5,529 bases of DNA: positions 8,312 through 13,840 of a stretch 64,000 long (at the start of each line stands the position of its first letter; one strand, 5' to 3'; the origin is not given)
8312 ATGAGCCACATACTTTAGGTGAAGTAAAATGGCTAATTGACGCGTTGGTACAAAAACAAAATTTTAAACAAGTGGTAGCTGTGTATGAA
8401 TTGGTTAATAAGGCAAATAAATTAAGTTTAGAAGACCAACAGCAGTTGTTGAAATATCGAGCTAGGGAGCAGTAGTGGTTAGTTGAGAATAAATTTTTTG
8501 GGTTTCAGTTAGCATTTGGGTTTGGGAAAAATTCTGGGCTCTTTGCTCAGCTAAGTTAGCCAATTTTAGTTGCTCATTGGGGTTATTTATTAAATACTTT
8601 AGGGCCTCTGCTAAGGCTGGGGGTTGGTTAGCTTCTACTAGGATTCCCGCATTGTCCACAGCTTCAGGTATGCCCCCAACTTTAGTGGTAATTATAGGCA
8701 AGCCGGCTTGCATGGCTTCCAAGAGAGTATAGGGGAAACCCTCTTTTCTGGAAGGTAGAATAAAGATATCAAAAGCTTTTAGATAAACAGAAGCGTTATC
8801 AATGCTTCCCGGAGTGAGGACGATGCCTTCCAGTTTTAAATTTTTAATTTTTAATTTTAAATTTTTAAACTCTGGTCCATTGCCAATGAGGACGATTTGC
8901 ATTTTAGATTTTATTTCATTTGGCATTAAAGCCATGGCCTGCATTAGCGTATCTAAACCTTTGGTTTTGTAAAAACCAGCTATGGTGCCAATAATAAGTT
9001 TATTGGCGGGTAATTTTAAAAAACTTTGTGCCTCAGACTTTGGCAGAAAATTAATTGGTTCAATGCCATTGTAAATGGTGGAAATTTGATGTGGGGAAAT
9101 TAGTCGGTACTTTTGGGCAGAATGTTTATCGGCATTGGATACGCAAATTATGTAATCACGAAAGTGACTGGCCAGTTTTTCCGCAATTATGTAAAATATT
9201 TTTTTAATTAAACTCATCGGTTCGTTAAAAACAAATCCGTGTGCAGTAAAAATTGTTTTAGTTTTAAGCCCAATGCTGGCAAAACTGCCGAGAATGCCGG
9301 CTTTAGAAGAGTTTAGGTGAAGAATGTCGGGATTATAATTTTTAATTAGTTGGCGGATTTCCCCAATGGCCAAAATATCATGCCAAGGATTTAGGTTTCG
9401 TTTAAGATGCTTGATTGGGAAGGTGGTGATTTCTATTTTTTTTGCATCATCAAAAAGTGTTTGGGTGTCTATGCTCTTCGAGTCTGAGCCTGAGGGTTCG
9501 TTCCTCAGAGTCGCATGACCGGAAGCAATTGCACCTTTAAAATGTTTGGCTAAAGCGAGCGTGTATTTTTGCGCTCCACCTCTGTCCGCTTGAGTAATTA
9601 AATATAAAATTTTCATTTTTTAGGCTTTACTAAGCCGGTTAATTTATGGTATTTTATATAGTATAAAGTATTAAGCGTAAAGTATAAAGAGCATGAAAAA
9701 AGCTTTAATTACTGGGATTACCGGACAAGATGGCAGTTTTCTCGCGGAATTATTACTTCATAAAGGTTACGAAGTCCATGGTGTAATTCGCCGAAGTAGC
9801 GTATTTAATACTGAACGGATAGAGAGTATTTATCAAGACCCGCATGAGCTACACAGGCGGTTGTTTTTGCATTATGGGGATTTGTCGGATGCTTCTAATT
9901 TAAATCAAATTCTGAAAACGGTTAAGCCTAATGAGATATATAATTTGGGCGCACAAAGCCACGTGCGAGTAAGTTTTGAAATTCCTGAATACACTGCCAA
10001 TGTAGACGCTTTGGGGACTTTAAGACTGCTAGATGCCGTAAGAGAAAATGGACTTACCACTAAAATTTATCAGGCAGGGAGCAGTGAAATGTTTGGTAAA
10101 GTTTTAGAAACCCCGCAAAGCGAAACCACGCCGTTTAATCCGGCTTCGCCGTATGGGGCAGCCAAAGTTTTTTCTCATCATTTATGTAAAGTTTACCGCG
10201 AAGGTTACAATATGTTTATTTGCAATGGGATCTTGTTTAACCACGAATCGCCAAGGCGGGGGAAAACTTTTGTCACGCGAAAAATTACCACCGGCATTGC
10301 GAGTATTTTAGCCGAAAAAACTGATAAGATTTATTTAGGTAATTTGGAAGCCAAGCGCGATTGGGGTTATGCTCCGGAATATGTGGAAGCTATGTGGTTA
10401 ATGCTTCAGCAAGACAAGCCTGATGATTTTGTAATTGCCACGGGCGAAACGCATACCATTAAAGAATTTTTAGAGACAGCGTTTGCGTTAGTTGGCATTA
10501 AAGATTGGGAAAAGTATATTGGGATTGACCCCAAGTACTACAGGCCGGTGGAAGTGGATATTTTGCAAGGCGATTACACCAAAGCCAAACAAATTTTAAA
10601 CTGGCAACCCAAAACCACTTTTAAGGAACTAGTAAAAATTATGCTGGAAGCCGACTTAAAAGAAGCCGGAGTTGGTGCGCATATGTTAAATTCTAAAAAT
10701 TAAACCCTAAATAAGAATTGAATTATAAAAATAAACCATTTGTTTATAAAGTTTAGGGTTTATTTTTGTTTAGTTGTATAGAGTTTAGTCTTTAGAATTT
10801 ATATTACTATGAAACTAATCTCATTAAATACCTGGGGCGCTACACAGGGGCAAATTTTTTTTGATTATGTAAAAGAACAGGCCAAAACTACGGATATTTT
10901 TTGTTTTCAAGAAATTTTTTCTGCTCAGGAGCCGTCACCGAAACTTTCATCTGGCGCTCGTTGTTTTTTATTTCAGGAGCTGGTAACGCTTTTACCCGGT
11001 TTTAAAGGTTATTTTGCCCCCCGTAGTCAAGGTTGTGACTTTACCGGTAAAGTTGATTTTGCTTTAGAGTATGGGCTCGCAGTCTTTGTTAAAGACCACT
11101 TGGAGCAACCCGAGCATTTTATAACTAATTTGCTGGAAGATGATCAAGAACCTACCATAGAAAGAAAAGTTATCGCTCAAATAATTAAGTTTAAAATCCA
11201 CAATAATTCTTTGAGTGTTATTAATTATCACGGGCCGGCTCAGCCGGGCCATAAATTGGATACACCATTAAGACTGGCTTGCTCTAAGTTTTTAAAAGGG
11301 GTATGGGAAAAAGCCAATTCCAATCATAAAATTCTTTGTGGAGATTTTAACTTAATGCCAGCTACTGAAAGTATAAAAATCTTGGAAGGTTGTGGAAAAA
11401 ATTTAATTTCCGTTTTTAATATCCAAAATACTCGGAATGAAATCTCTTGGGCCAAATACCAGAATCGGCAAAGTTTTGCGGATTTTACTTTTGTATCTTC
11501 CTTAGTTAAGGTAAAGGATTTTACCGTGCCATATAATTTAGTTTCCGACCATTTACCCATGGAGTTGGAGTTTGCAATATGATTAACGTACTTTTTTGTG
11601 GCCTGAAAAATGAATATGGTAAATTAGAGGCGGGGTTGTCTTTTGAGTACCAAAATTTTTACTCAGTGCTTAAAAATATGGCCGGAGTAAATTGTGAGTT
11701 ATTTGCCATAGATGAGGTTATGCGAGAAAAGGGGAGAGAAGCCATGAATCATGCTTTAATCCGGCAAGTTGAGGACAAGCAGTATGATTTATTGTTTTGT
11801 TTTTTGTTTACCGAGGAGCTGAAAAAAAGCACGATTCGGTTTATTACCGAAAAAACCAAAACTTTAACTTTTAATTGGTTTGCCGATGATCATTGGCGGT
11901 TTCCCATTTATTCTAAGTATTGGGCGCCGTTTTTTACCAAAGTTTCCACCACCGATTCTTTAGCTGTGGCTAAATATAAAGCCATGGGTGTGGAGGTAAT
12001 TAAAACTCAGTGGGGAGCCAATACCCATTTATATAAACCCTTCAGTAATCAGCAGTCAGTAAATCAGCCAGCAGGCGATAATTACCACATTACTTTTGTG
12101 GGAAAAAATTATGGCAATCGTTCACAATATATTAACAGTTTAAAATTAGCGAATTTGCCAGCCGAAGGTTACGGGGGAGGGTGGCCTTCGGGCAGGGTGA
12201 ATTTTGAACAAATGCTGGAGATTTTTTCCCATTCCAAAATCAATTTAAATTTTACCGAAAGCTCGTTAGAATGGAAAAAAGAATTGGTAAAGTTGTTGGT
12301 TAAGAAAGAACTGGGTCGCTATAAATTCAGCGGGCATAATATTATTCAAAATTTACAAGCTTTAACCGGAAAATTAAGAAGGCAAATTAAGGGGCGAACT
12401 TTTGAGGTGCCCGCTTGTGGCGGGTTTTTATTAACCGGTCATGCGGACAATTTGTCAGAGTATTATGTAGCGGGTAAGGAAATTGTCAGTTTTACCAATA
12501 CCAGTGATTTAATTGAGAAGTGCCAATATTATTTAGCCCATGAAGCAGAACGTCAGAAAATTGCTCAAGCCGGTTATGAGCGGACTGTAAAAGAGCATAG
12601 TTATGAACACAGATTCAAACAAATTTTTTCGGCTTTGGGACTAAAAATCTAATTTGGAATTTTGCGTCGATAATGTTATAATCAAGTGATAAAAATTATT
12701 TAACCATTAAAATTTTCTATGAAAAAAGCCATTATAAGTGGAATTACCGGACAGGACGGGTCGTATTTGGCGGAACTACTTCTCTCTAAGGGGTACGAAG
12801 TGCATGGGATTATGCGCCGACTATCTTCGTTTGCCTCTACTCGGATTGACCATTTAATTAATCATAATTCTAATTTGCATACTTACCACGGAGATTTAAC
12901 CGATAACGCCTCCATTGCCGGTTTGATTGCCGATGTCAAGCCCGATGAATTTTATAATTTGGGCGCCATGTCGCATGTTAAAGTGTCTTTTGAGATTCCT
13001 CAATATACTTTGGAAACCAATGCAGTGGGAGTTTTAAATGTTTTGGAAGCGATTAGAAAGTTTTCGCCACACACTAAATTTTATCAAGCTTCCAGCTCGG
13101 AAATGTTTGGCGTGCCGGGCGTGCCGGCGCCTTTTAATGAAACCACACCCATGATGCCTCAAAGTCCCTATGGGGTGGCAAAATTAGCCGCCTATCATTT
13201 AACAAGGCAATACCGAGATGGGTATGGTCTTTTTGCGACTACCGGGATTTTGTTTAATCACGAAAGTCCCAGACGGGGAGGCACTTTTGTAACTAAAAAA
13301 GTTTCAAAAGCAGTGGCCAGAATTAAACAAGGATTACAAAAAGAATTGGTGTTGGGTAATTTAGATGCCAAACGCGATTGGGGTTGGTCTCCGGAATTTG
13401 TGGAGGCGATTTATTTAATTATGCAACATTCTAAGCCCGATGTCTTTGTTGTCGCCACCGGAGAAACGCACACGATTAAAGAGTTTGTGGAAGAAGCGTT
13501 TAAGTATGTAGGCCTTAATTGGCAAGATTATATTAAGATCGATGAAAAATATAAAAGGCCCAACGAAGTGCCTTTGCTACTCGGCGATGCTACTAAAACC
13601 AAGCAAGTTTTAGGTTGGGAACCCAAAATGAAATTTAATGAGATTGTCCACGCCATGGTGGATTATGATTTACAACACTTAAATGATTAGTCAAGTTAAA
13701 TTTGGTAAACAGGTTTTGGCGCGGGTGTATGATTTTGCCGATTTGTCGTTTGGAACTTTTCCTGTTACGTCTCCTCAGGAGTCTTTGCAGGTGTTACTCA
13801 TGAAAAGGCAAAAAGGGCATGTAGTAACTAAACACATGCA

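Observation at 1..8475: Candidate protein O-glycosylation module: a Ser/Thr-rich surface protein followed by two Wzy_C+TPR 'O-antigen-ligase-like' paralogues (PglL/TfpO-type O-oligosaccharyltransferases?)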

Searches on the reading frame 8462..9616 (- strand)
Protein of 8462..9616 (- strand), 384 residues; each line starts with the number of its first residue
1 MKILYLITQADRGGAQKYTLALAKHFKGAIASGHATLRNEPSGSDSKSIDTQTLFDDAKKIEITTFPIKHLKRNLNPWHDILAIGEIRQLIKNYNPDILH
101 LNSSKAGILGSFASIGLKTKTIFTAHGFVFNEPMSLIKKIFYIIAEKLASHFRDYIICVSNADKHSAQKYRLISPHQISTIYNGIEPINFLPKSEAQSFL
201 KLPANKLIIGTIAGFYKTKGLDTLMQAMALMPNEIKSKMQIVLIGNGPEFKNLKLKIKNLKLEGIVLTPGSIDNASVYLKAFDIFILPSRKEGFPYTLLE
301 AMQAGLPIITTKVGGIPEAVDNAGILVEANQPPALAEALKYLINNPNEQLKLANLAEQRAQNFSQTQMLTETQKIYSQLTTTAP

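Call 9: search_protein_families(library=pfam, proteins=[window:8462-9616:-], max_evalue=0.001)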
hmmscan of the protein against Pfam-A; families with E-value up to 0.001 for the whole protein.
window:8462-9616:- (384 aa): 6 families
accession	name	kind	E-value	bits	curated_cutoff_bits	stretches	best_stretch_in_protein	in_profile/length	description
PF00534.26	Glycos_transf_1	-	3.8e-35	121.4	26.4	1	198-358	7-171/172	Glycosyl transferases group 1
PF13692.12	Glyco_trans_1_4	-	1e-30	107.3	27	1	208-345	3-142/142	Glycosyl transferases group 1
PF13439.12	Glyco_transf_4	-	1.6e-18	67.7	28.5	1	13-186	2-167/170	Glycosyltransferase Family 4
PF13579.12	Glyco_trans_4_4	-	5.3e-10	40.3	29.7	1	13-184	1-158/158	Glycosyl transferase 4-like domain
PF20706.3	GT4-conflict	-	3.8e-07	29.9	26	1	215-323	208-323/385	Family 4 Glycosyltransferase in conflict systems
PF13477.12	Glyco_trans_4_2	-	8.3e-07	29.7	23.4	1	73-160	54-139/139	Glycosyl transferase 4-like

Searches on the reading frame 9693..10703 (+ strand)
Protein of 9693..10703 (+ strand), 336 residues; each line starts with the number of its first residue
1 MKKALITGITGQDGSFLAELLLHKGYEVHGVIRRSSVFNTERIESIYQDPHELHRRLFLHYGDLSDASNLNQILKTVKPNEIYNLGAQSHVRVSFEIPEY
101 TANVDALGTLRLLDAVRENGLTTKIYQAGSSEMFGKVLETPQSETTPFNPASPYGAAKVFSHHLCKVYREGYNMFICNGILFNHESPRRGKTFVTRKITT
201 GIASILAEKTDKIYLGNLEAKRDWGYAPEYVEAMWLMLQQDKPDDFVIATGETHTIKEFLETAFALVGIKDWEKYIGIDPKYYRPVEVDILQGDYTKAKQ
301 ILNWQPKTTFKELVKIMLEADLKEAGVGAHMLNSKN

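Call 9: search_protein_families(library=pfam, proteins=[window:9693-10703:+], max_evalue=0.001)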
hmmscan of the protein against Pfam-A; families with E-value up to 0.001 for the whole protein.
window:9693-10703:+ (336 aa): 4 families
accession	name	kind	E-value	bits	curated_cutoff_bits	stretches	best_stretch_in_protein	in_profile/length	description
PF16363.11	GDP_Man_Dehyd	-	3.9e-140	467.5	27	1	5-317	1-332/332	GDP-mannose 4,6 dehydratase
PF01370.27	Epimerase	-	3e-71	240.1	20.9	1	4-249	1-240/240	NAD dependent epimerase/dehydratase family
PF04321.23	RmlD_sub_bind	-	2.8e-07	30.3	27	1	3-160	2-131/287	RmlD substrate binding domain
PF02719.21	Polysacc_synt_2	-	7.6e-05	22.5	20.2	1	5-123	2-122/293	Polysaccharide biosynthesis protein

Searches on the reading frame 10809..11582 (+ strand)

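Call 9: search_protein_families(library=pfam, proteins=[window:10809-11582:+], max_evalue=0.001)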
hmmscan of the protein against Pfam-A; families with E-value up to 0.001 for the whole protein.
window:10809-11582:+ (257 aa): 2 families
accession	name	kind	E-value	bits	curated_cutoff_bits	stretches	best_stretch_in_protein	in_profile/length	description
PF03372.29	Exo_endo_phos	-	6.8e-14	52.6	24.5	1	5-248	2-225/225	Endonuclease/Exonuclease/phosphatase family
PF14529.12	Exo_endo_phos_2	-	7.3e-06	26.3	27.4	1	162-251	21-116/117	Endonuclease-reverse transcriptase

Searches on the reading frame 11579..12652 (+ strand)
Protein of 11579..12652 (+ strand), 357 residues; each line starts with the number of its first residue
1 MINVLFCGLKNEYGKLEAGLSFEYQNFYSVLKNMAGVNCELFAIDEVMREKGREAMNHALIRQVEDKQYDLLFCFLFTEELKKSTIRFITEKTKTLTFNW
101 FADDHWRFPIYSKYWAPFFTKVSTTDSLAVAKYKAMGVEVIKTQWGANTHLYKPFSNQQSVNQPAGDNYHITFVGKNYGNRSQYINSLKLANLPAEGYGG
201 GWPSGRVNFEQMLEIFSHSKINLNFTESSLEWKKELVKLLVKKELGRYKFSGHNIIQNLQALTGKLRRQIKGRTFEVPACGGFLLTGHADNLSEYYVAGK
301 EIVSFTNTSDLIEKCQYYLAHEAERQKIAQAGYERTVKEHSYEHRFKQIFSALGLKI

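Call 9: search_protein_families(library=pfam, proteins=[window:11579-12652:+], max_evalue=0.001)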
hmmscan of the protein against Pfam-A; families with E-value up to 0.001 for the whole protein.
window:11579-12652:+ (357 aa): 1 family
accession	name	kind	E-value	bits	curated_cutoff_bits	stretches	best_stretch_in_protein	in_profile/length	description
PF13524.12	Glyco_trans_1_2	-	5.3e-30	104.7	25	1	192-350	14-143/144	Glycosyl transferase-like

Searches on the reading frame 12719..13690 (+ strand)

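Call 9: search_protein_families(library=pfam, proteins=[window:12719-13690:+], max_evalue=0.001)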
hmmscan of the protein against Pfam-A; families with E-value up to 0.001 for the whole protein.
window:12719-13690:+ (323 aa): 4 families
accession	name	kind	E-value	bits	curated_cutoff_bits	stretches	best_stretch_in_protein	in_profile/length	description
PF16363.11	GDP_Man_Dehyd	-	1.3e-123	413.2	27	1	6-313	2-332/332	GDP-mannose 4,6 dehydratase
PF01370.27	Epimerase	-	2.6e-65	220.6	20.9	1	5-246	2-240/240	NAD dependent epimerase/dehydratase family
PF04321.23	RmlD_sub_bind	-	1.5e-08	34.5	27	1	4-181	3-154/287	RmlD substrate binding domain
PF02719.21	Polysacc_synt_2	-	8.9e-06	25.5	20.2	0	5-114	2-117/293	Polysaccharide biosynthesis protein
